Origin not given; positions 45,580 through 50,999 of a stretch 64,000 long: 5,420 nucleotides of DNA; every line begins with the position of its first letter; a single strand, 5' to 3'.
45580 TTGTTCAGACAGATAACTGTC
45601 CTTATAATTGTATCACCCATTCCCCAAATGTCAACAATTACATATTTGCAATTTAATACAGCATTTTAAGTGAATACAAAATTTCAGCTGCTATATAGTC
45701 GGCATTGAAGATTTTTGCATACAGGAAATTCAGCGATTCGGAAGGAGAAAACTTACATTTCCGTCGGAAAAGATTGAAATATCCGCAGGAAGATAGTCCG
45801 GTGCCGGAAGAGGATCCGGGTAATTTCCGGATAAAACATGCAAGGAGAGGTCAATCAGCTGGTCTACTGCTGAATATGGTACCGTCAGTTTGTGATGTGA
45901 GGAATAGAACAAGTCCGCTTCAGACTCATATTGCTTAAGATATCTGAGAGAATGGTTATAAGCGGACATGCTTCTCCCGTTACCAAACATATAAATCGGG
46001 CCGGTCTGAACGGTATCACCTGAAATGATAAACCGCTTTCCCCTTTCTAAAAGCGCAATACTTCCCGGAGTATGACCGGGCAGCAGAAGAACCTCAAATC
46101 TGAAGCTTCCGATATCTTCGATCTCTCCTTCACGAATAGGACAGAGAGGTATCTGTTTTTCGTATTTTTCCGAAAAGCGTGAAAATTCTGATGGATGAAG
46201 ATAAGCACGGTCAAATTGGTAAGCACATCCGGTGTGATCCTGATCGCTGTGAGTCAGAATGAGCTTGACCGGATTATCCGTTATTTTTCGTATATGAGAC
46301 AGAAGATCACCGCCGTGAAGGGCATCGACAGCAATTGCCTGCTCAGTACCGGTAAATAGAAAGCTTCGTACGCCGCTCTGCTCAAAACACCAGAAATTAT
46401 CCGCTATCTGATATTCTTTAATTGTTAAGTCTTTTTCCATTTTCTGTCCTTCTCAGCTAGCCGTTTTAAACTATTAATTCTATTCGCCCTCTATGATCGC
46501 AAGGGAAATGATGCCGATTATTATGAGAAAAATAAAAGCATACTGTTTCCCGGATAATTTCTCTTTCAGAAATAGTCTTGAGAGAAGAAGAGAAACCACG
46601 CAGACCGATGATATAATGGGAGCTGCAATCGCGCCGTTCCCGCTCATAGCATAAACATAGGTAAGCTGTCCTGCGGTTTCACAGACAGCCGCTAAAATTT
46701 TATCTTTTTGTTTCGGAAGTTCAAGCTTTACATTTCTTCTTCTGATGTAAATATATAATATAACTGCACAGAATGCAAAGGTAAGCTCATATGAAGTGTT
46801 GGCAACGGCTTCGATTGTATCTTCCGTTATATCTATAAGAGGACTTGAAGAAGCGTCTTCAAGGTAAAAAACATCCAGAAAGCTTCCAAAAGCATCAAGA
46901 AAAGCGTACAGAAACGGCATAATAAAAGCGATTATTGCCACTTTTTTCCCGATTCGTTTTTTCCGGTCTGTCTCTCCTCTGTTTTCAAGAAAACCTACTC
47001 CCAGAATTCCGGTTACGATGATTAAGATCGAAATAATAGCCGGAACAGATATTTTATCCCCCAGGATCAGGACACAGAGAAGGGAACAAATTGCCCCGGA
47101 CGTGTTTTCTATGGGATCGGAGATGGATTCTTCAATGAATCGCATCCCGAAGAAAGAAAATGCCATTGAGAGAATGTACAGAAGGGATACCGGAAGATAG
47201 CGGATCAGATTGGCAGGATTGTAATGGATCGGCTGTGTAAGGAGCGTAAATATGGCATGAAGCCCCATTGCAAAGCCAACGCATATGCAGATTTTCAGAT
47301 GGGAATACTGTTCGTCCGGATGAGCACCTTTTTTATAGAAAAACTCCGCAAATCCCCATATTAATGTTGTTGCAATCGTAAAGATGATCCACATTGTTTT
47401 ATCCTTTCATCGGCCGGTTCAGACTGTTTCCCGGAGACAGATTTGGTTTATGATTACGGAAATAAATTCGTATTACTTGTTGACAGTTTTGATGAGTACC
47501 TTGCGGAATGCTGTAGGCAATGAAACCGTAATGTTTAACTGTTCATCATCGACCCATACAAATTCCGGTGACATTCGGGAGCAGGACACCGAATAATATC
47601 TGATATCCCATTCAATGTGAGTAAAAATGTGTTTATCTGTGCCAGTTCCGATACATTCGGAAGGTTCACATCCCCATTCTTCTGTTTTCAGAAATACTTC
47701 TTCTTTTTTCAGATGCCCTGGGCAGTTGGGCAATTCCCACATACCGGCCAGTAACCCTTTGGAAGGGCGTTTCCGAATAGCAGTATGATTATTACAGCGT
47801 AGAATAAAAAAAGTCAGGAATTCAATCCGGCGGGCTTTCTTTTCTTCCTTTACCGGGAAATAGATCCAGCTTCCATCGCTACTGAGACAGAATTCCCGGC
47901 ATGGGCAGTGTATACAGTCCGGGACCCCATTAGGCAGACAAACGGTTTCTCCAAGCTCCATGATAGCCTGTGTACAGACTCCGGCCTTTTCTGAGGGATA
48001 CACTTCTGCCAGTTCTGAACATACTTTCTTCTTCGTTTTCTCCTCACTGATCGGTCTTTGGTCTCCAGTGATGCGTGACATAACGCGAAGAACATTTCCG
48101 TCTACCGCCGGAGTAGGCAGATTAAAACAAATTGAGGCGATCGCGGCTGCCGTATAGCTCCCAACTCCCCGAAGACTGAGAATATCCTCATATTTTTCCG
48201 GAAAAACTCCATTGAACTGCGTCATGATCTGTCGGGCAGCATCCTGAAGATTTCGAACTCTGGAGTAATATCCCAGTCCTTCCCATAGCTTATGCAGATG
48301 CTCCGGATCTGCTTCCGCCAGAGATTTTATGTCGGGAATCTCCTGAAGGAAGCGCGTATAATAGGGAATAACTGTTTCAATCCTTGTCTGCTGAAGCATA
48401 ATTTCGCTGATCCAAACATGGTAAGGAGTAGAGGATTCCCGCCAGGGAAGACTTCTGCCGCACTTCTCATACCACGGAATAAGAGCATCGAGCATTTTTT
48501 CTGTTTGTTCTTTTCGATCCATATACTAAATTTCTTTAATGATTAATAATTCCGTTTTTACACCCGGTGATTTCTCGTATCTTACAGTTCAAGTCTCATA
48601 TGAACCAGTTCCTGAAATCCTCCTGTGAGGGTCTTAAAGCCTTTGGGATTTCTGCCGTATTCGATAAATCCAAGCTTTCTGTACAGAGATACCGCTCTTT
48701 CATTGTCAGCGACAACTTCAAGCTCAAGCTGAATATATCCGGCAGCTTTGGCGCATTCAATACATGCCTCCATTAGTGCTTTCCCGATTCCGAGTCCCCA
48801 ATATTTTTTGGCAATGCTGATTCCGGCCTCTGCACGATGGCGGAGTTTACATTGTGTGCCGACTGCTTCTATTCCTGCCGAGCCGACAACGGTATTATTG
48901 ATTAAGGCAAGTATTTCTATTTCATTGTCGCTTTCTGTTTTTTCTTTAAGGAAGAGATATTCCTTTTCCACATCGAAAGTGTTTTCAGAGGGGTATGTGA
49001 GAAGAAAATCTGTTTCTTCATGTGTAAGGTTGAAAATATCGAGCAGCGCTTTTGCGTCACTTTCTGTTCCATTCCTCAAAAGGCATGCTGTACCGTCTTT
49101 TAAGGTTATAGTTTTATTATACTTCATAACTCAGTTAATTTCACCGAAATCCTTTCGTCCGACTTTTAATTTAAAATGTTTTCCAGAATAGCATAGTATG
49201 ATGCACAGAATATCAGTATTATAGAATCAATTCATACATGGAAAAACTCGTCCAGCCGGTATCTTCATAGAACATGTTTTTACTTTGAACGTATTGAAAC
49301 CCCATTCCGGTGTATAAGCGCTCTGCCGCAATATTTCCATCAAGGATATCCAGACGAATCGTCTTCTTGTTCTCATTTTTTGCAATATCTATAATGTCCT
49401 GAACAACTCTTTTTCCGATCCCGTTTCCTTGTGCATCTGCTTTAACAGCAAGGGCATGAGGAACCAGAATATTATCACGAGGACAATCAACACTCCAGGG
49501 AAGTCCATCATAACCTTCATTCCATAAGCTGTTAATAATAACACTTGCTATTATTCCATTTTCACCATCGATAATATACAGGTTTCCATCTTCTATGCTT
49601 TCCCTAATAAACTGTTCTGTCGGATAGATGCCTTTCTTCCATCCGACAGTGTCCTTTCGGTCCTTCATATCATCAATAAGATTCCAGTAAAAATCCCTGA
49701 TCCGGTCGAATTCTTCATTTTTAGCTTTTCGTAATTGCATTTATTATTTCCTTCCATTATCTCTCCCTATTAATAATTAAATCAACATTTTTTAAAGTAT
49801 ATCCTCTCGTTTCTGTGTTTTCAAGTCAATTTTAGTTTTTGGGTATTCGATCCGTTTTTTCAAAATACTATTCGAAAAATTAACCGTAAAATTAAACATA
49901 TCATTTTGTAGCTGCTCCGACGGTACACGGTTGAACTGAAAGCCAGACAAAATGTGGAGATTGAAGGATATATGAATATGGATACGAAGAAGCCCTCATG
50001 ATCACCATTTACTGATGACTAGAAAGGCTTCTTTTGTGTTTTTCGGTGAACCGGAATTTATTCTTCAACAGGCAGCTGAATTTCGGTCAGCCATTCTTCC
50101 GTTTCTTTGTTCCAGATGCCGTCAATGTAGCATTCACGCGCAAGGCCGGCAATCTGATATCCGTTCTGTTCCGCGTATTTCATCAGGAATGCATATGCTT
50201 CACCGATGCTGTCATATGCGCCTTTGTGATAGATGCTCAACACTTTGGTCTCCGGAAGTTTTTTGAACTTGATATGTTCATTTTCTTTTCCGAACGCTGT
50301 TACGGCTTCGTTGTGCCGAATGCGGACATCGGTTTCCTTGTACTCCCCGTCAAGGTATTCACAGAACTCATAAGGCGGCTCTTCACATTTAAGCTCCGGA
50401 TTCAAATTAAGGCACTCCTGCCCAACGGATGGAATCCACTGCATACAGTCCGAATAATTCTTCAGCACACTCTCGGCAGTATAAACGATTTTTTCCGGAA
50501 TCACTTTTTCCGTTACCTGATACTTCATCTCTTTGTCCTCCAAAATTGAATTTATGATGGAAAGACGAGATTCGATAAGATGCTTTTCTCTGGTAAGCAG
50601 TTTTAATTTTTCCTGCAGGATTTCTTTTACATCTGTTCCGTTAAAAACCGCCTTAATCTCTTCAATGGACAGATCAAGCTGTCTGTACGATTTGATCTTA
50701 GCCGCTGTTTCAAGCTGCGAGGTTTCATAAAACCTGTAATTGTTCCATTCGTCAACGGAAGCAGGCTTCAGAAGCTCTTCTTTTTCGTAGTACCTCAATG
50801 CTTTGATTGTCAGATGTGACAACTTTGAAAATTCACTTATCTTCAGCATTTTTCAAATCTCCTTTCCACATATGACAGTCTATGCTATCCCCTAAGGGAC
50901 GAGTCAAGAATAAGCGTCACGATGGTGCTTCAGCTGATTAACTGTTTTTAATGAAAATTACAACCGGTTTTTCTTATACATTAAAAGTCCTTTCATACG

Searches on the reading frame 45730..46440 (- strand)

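Call 3: search_protein_families(library=pfam, proteins=[window:45730-46440:-], max_evalue=0.1)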
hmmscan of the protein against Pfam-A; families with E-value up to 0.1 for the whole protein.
window:45730-46440:- (236 aa): 1 family
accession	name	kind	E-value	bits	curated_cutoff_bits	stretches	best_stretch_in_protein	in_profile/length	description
PF00753.33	Lactamase_B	-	7.1e-14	52.6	22.7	1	24-172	6-188/196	Metallo-beta-lactamase superfamily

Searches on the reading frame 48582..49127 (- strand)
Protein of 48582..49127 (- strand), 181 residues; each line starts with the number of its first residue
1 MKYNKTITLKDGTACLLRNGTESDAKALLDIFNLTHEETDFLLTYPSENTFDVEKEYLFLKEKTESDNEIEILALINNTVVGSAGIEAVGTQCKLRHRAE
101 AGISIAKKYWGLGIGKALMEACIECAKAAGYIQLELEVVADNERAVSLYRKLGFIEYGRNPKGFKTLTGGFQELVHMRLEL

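Call 51: search_protein_families(library=pfam, proteins=[window:48582-49127:-], max_evalue=0.001)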
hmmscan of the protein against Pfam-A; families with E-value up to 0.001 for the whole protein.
window:48582-49127:- (181 aa): 6 families
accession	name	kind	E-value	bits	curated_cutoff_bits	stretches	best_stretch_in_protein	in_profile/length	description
PF00583.31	Acetyltransf_1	-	1e-18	68.1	20.7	1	51-154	16-116/116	Acetyltransferase (GNAT) family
PF13508.13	Acetyltransf_7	-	3.8e-13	50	27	1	73-155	7-83/84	Acetyltransferase (GNAT) domain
PF13302.13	Acetyltransf_3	-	8.3e-12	46.4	25.4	1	16-154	3-137/138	Acetyltransferase (GNAT) domain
PF13673.13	Acetyltransf_10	-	3.8e-08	33.8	23.6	1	102-159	56-112/128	Acetyltransferase (GNAT) domain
PF13420.13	Acetyltransf_4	-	1.5e-06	28.8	24.3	1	18-155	2-135/155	Acetyltransferase (GNAT) domain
PF08445.16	FR47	-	0.00031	21.1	22.1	1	103-157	27-80/86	FR47-like protein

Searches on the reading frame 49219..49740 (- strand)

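Call 51: search_protein_families(library=pfam, proteins=[window:49219-49740:-], max_evalue=0.001)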
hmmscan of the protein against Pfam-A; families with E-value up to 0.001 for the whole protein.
window:49219-49740:- (173 aa): 4 families
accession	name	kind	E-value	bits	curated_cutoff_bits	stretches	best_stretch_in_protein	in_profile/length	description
PF00583.31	Acetyltransf_1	-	2.5e-11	44.3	20.7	1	38-148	20-116/116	Acetyltransferase (GNAT) family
PF13508.13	Acetyltransf_7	-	4.3e-09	37.1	27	1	51-149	2-83/84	Acetyltransferase (GNAT) domain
PF13673.13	Acetyltransf_10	-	2.8e-06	27.8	23.6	1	96-154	56-113/128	Acetyltransferase (GNAT) domain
PF08445.16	FR47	-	6.8e-06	26.4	22.1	1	96-151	26-80/86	FR47-like protein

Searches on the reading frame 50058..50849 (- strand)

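Call 51: search_protein_families(library=pfam, proteins=[window:50058-50849:-], max_evalue=0.001)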
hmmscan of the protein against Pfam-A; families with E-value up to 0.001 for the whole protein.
window:50058-50849:- (263 aa): 3 families
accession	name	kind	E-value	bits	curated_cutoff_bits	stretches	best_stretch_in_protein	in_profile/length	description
PF06445.20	GyrI-like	-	1.6e-14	54.8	26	1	146-261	45-154/155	GyrI-like small molecule binding domain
PF13411.12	MerR_1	-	3.3e-13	50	21.6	1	3-70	2-67/69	MerR HTH family regulatory protein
PF00376.29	MerR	-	1.2e-10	41.4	28.2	1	3-41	1-38/38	MerR family regulatory protein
